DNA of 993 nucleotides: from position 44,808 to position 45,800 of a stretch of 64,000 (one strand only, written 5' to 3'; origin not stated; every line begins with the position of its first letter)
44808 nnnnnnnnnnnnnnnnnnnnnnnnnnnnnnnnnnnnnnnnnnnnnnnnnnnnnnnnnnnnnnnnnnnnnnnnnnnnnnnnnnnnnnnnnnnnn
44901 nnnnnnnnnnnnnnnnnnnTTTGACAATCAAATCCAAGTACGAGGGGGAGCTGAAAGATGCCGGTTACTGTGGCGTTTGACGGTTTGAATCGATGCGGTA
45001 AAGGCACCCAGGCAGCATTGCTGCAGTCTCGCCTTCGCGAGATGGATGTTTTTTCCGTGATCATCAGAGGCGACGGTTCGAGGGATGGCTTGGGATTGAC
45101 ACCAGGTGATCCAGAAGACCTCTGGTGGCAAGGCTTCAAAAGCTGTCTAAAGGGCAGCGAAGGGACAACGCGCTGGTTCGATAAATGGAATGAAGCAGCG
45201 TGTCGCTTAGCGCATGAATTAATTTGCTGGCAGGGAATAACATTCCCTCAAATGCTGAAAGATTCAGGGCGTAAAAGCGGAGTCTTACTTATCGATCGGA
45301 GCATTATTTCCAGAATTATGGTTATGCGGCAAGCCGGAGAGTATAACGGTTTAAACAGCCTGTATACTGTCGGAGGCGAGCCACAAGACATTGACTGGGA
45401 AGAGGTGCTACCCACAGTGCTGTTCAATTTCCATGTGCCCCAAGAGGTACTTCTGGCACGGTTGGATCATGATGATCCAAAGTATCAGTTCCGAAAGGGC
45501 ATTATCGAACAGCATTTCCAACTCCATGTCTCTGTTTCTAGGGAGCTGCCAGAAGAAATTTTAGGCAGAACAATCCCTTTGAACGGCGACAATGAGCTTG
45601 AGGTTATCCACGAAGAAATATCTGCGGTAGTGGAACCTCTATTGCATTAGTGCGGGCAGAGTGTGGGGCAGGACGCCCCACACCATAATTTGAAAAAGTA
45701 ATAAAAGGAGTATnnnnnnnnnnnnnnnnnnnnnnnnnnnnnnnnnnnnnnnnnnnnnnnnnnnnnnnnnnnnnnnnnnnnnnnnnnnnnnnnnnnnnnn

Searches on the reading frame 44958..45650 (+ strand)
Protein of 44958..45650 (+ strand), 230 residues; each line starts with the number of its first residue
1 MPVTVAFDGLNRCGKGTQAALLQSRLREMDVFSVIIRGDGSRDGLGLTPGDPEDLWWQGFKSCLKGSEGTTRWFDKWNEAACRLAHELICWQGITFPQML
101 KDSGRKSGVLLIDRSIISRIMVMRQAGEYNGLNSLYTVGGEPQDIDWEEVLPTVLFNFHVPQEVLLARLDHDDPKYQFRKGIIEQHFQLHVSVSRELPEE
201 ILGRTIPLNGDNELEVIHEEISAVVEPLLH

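Call 5: search_protein_families(library=pfam, proteins=[window:44958-45650:+], max_evalue=1)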
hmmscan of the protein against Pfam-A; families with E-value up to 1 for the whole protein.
window:44958-45650:+ (230 aa): 2 families
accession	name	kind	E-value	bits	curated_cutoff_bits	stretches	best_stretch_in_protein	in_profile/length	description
PF02223.23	Thymidylate_kin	-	0.0026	17.9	27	1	7-32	1-26/185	Thymidylate kinase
PF01583.26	APS_kinase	-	0.053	14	21.1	1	2-45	2-45/152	Adenylylsulphate kinase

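Call 11: search_protein_families(library=ncbifam, proteins=[window:44958-45650:+], max_evalue=1)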
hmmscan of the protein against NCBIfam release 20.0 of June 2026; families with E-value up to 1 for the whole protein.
window:44958-45650:+ (230 aa): 3 families
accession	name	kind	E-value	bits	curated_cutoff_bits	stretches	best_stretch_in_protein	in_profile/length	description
TIGR00041.1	DTMP_kinase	equivalog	0.021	14.5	83.25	1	5-30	7-32/196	dTMP kinase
NF003013.0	PRK03846.1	subfamily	0.055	13.1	163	1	3-46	29-72/202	adenylyl-sulfate kinase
NF004035.0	PRK05506.1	subfamily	0.13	10.5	715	1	2-45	460-503/632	bifunctional sulfate adenylyltransferase subunit 1/adenylylsulfate kinase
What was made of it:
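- On Thymidylate kinase (second gene, 44958-45650): The scores are 17.9 bits against 27 (Pfam) and 14.5 against 83.25 (TIGR00041), so that criterion is not met (calls 5, 11).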

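Call 74: search_protein_families(library=padloc, proteins=[window:44958-45650:+], max_evalue=0.01)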
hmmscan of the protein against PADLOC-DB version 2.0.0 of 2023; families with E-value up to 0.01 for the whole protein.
window:44958-45650:+ (230 aa): 0 families

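Call 75: search_protein_families(library=phrogs, proteins=[window:44958-45650:+], max_evalue=0.01)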
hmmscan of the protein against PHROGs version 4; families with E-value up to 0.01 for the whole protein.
window:44958-45650:+ (230 aa): 1 family
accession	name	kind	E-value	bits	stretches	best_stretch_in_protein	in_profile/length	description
phrog_761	-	other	2e-05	25.4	0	107-190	99-181/362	thymidylate kinase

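Call 76: search_solved_structures(query=window:44958-45650:+, max_evalue=1, show_alignments=2)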
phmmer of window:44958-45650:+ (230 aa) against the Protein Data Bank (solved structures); distinct sequences matched with E-value up to 1: 4.
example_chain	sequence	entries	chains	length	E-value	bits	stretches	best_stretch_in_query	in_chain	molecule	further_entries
4bzq_A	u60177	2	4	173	0.18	14.3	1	4-47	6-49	BIFUNCTIONAL ENZYME CYSN/CYSC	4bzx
4bzp_A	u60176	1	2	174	0.18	14.3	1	4-47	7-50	BIFUNCTIONAL ENZYME CYSN/CYSC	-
4rfv_A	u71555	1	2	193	0.22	14.1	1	4-47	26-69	Bifunctional enzyme CysN/CysC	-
3hjn_A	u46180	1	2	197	0.97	12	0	140-222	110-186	Thymidylate kinase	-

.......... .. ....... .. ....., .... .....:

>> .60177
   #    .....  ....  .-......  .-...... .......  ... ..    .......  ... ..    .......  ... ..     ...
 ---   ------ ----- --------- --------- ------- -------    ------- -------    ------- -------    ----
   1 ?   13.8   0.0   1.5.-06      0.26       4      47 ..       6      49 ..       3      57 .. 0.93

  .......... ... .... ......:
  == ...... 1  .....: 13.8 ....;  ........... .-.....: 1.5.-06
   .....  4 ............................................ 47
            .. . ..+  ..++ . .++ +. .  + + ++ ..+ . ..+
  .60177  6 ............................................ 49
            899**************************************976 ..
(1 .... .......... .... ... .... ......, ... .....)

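Call 77: find_homologous_proteins(query=window:44958-45650:+, max_evalue=0.001)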
Query window:44958-45650:+ (230 aa): 10 proteins with E <= 0.001 among 360 candidates.
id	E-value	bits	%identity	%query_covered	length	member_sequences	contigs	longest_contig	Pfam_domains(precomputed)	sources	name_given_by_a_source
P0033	1.6e-154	530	100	100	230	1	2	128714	-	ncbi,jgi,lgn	jgi:thymidylate kinase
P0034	1.6e-95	337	64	100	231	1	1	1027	-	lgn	-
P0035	3.5e-95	336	67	99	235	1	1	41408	-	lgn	-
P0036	4.0e-94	332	65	100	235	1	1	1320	-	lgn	-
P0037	6.5e-93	329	65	99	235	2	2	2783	-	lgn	-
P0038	2.8e-81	290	57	100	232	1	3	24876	-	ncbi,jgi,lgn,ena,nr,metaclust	ncbi:MAG: hypothetical protein UT05_C0016G0008 [Parcubacteria group bacterium GW2011_GWF2_38_76]|nr:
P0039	7.8e-76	273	64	81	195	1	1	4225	-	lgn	-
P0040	3.1e-63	231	51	91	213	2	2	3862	-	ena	-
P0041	7.0e-38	148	39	98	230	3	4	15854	-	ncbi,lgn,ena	-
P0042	9.4e-37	145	41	96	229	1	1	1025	-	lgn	-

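Call 78: find_encoding_contigs(protein=P0035, flank=6000, max_places=2)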
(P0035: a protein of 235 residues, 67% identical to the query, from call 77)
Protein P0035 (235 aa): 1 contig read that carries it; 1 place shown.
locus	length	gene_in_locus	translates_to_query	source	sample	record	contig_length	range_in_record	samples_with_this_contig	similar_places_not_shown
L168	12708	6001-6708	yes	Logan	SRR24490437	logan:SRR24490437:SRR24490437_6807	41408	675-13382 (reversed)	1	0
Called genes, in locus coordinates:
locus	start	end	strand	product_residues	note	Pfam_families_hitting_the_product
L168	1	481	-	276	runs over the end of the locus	-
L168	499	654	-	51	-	-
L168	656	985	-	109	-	-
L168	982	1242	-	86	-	-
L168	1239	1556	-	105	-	-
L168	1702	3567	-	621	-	PF23899:SU10_portal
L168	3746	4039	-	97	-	PF12844:HTH_19, PF13560:HTH_31 (weak), PF01381:HTH_3, PF13443:HTH_26 (weak)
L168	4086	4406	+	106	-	-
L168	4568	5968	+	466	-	-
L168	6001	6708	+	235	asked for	-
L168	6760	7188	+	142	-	PF00293:NUDIX, PF14815:NUDIX_4 (weak)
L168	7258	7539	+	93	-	-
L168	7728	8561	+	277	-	PF01209:Ubie_methyltran, PF13489:Methyltransf_23, PF05148:Methyltransf_8 (weak), PF13847:Methyltransf_31, PF08241:Methyltransf_11, PF08242:Methyltransf_12, PF13649:Methyltransf_25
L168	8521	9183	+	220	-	PF21926:FeeM (weak), PF13444:Acetyltransf_5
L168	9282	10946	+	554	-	PF16927:HisKA_7TM, PF00512:HisKA, PF02518:HATPase_c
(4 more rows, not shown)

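Call 79: find_encoding_contigs(protein=P0038, flank=6000, max_places=2)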
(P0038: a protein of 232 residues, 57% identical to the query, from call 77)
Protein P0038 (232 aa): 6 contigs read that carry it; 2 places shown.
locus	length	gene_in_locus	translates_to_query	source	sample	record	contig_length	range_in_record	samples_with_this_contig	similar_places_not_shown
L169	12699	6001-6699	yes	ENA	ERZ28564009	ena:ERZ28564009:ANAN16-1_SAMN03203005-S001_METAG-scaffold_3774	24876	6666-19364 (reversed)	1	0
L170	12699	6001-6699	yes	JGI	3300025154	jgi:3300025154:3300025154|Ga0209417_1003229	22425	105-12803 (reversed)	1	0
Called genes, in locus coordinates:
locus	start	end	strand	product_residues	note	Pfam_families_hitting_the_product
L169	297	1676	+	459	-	-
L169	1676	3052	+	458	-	-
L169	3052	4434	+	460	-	-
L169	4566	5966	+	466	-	PF01408:GFO_IDH_MocA (faint)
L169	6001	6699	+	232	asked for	-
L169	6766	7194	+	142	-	PF00293:NUDIX, PF14815:NUDIX_4 (weak)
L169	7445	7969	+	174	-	PF00293:NUDIX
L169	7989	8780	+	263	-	PF01026:TatD_DNase (weak), PF04909:Amidohydro_2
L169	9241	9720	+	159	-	-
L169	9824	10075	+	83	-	-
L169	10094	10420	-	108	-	-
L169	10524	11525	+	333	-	PF01636:APH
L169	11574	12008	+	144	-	PF00293:NUDIX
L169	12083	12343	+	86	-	-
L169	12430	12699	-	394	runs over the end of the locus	PF01435:Peptidase_M48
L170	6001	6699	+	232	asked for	-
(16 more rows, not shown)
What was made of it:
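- Closest known: Thymidylate kinase family. Different: It is always embedded between a 466-aa GFO/IDH/MocA-like protein and a Nudix (calls 78, 79).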

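Call 103: predict_structure(alignment_id=A8)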
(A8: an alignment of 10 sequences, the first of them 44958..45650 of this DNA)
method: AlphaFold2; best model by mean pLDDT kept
length: 230 residues; sequences in the alignment: 10
mean_pLDDT: 87.7   pTM: 0.85
mean pLDDT of the five models: 87.7, 87.6, 87.0, 86.5, 82.5
residues with pLDDT >= 90: 148; 70-90: 63; 50-70: 13; < 50: 6
segments of 3 or more residues with pLDDT < 50: 42-47
pLDDT, mean of each block of 10 residues (from residue 1): 90 91 94 79 49 67 79 84 89 92 92 88 89 89 92 96 95 88 92 95 96 96 94
secondary structure, 60 per line:
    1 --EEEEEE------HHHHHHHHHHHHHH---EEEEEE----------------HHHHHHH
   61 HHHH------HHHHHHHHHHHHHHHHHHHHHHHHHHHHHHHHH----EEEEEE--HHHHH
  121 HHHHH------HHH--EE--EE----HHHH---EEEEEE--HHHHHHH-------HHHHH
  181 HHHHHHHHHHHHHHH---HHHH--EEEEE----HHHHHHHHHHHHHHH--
elements in order: E3-8 H15-28 E32-37 H54-64 H71-103 E108-113 H116-125 H147-150 E154-159 H162-168 H176-195 H199-202 E205-209 H214-228

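Call 105: fold_search(model_id=the predicted structure, library=pdb)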
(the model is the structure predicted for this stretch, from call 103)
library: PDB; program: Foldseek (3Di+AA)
matches with E <= 10: 1522; with E <= 0.001: 293
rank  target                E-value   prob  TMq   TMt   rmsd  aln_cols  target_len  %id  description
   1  5x86_A                2.2e-08  1.00  0.57  0.67   5.7       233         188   20  Crystal structure of TMP bound thymidylate kinase from thermus thermophilus HB8 (released 2018-03-14)
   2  5zax_A                3.5e-08  1.00  0.58  0.68   5.7       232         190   21  Crystal structure of thymidylate kinase in complex with ADP, TDP and TMP from thermus thermophilus HB8 (released 2018-12-19)
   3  5x8j_A                3.8e-08  1.00  0.54  0.65   5.8       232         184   20  K16M mutant of thermus thermophilus HB8 thymidylate kinase (released 2018-03-14)
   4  5x8b_A                4.0e-08  1.00  0.56  0.65   5.9       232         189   20  Crystal structure of ATP-TMP and ADP bound thymidylate kinase from Thermus thermophilus HB8 (released 2018-03-14)
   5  3uxm_B                6.0e-08  1.00  0.66  0.73   4.8       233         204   17  Structure Guided Development of Novel Thymidine Mimetics targeting Pseudomonas aeruginosa Thymidylate Kinase: from Hit (released 2012-02-01)
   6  5x8a_B                6.4e-08  1.00  0.60  0.72   5.0       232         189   20  Crystal structure of ATP bound thymidylate kinase from thermus thermophilus HB8 (released 2018-03-14)
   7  7fgq                  7.1e-08  1.00  0.54  0.64   6.4       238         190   16  Crystal structure of Thymidylate kinase with TMP and its low-resolution (SAXS) solution structure from Brugia malayi (released 2022-07-27)
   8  5x8d_A                7.6e-08  1.00  0.57  0.69   5.4       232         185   20  D90L mutant of thermus thermophilus HB8 thymidylate kinase (released 2018-03-14)
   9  5xt8_B                9.6e-08  1.00  0.59  0.70   5.2       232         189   21  Magnesium bound apo structure of thymidylate kinase (form I) from Thermus thermophilus HB8 (released 2018-04-18)
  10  3uxm_D                9.6e-08  1.00  0.62  0.69   5.1       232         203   18  Structure Guided Development of Novel Thymidine Mimetics targeting Pseudomonas aeruginosa Thymidylate Kinase: from Hit (released 2012-02-01)
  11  5x7j_B                9.6e-08  1.00  0.58  0.66   6.0       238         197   20  Crystal structure of thymidylate kinase from thermus thermophilus HB8 (released 2018-03-07)
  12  5zb0_A                9.6e-08  1.00  0.55  0.65   6.0       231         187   20  Crystal structure of thymidylate kinase in complex with ADP and TDP from thermus thermophilus HB8 (released 2018-12-19)
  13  5zb4_A                1.2e-07  1.00  0.56  0.68   5.6       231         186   20  Crystal structure of thymidylate kinase in complex with ADP and TMP from thermus thermophilus HB8 (released 2018-12-19)
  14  4s35_B                1.2e-07  1.00  0.57  0.66   5.7       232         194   17  AMPPCP and TMP bound Crystal structure of thymidylate kinase (aq_969) from Aquifex Aeolicus VF5 (released 2016-01-27)
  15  2pbr_A                1.4e-07  1.00  0.57  0.66   5.3       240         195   18  Crystal structure of thymidylate kinase (aq_969) from Aquifex Aeolicus VF5 (released 2007-10-02)
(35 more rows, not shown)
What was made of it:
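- On Thymidylate kinase (second gene, 44958-45650): The fold criterion is met (calls 103, 105).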

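Call 107: find_related_loci(query=A8, collection=viral_contigs, flank=8000)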
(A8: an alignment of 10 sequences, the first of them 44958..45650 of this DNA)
Query A8 (230 aa) in viral_contigs; peptide patterns used: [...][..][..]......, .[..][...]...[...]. (x = any residue, [..] = any of these).
48 stretches matched a pattern, but none encodes a relative of the query by tblastn (E <= 1e-3).
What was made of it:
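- Tried and rejected: TMPK-like family in viral_contigs: none (call 107).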
